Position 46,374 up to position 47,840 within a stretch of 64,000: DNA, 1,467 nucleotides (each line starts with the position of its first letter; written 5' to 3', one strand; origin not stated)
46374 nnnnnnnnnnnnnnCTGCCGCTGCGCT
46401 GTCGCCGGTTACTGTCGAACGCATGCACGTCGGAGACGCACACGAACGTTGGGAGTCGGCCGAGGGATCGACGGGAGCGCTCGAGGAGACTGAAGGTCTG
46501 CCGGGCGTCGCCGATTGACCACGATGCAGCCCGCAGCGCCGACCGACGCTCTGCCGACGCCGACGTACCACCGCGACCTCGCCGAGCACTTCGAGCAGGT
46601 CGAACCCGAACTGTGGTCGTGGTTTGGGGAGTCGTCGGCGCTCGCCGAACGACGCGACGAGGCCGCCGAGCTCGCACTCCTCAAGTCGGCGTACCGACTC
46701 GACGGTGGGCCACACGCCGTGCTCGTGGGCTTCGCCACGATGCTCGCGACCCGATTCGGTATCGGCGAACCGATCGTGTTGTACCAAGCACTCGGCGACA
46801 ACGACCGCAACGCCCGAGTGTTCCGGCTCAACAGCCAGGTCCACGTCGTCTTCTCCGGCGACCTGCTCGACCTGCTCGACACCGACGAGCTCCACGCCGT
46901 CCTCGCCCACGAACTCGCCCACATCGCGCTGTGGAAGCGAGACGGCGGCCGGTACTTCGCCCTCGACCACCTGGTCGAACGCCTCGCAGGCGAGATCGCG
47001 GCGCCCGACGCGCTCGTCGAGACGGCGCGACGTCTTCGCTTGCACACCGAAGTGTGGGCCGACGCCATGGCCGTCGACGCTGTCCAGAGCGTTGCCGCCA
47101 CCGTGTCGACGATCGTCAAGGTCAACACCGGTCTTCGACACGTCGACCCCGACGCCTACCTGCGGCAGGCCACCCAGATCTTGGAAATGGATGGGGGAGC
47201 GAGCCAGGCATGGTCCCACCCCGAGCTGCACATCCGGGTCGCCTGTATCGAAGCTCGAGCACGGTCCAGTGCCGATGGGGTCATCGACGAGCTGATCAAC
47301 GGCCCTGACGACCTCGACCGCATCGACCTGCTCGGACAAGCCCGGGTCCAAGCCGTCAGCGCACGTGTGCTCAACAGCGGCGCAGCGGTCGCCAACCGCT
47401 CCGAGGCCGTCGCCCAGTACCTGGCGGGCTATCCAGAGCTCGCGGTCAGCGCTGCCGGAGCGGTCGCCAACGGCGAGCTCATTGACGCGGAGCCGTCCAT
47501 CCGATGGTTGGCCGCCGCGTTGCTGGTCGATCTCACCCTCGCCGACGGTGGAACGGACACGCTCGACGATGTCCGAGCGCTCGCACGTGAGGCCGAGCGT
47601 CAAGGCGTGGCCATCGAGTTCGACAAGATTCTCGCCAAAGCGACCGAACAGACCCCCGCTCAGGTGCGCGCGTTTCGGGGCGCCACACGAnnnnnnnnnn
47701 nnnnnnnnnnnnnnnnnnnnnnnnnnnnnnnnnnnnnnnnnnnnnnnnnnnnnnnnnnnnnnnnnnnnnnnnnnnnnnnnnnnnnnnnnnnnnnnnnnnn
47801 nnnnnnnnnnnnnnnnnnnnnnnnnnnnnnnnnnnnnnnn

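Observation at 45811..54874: Six-gene same-strand cluster around a giant helicase-nuclease bracketed by two different Zn-metalloproteases: candidate undescribed (defence or DNA-surveillance) system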

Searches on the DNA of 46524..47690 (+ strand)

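Call 74: search_dna_similar(query=L087:1-18795:+, collection=plasmids, mode=near, max_rows=60, rows=spread)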
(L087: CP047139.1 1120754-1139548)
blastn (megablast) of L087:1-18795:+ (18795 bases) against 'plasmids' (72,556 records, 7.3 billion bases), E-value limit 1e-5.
Records with a match: 171; places in all: 187; records where one place covers at least 80% of the query: 12.
Best place of each record, by identity: >=99% 5; 95-99% 13; 90-95% 106; 80-90% 33; 60-80% 14.
By first word of the organism name: Ralstonia 136; Burkholderia 9; Mycetohabitans 8; Azospirillum 6; Cupriavidus 4; Rhizobium 2; Caballeronia 1; Microbacterium 1; Nonomuraea 1; Bradyrhizobium 1; and 2 more.
By predicted mobility (MOB-suite, as given by PLSDB): mobilizable 109; non-mobilizable 60; conjugative 2.
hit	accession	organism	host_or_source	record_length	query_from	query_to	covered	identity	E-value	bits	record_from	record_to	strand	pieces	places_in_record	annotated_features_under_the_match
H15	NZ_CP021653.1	Ralstonia solanacearum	Solanum lycopersicum,Tomato with ...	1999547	1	18795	100%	100.0%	0e+0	34708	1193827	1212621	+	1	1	none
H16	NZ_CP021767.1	Ralstonia solanacearum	Solanum lycopersicum,Tomato with ...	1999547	1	18795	100%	99.6%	0e+0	34269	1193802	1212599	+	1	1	none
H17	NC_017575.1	Ralstonia solanacearum Po82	-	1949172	1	18795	100%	98.3%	0e+0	32941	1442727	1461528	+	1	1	none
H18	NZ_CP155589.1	Ralstonia solanacearum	Musa sp.,cell culture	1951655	1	18795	100%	98.3%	0e+0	32925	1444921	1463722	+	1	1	none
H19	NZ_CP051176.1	Ralstonia solanacearum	Whole organism,tomato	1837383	8791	18795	53%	96.2%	0e+0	16380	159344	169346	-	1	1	none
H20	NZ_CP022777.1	Ralstonia solanacearum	Solanum tuberosum,single cell,Potato ...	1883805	1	8193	44%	81.9%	0e+0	6868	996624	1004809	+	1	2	none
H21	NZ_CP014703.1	Ralstonia solanacearum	Solanum tuberosum,cell culture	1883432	1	8193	44%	81.9%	0e+0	6868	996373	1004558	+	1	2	none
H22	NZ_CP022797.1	Ralstonia solanacearum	Solanum tuberosum,single cell,Potato ...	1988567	1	8193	44%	81.9%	0e+0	6863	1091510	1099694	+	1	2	none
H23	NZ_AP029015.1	Ralstonia pseudosolanacearum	-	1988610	1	8193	44%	81.9%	0e+0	6863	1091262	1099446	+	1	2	none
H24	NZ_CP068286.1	Ralstonia syzygii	Musa balbisiana cultivar Kepok,banana ...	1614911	1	8193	44%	81.9%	0e+0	6839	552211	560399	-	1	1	record has no annotation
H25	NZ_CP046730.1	Ralstonia syzygii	tobacco,cell culture,leaf veins ...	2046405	8892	15673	36%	91.9%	0e+0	9491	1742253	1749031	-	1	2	none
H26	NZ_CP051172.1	Ralstonia pseudosolanacearum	Whole organism,potato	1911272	15772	18795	16%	94.2%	0e+0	4602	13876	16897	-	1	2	none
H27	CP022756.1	Ralstonia solanacearum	Solanum tuberosum,single cell,Potato ...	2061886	15772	18795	16%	93.9%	0e+0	4545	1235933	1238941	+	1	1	uvrA: excinuclease ABC subunit A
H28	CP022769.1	Ralstonia solanacearum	Solanum tuberosum,single cell,Potato ...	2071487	15772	18795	16%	93.9%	0e+0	4545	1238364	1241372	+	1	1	uvrA: excinuclease ABC subunit A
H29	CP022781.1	Ralstonia solanacearum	Solanum tuberosum,single cell,Potato ...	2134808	15772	18795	16%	93.9%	0e+0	4545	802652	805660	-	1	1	uvrA: excinuclease ABC subunit A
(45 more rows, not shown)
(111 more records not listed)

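Call 76: get_annotated_region(hit=H20, flank=8000)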
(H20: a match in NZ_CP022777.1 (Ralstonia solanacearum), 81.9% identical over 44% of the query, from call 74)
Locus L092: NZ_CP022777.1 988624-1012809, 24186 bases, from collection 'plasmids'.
description: Ralstonia solanacearum strain T11 plasmid unnamed, complete sequence
organism: Ralstonia solanacearum (NCBI taxid 305)
taxonomy: Bacteria; Pseudomonadota; Betaproteobacteria; Burkholderiales; Burkholderiaceae; Ralstonia; Ralstonia solanacearum
host: -; source: Solanum tuberosum,single cell,Potato bacterial wilt; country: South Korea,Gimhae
typing (MOB-suite, as given by PLSDB): non-mobilizable
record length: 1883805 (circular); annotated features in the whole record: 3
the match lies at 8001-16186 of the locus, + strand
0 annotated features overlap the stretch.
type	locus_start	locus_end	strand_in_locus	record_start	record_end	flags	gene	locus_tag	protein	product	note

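Call 77: get_annotated_region(hit=H25, flank=8000)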
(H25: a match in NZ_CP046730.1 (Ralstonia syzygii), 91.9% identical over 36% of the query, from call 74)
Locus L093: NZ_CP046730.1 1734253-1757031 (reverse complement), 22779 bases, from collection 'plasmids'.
description: Ralstonia syzygii strain LLRS-1 plasmid pLLRS-1, complete sequence
organism: Ralstonia syzygii (NCBI taxid 28097)
taxonomy: Bacteria; Pseudomonadota; Betaproteobacteria; Burkholderiales; Burkholderiaceae; Ralstonia; Ralstonia syzygii
host: -; source: tobacco,cell culture,leaf veins (vascular strands); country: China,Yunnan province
typing (MOB-suite, as given by PLSDB): mobilizable; relaxase MOBP
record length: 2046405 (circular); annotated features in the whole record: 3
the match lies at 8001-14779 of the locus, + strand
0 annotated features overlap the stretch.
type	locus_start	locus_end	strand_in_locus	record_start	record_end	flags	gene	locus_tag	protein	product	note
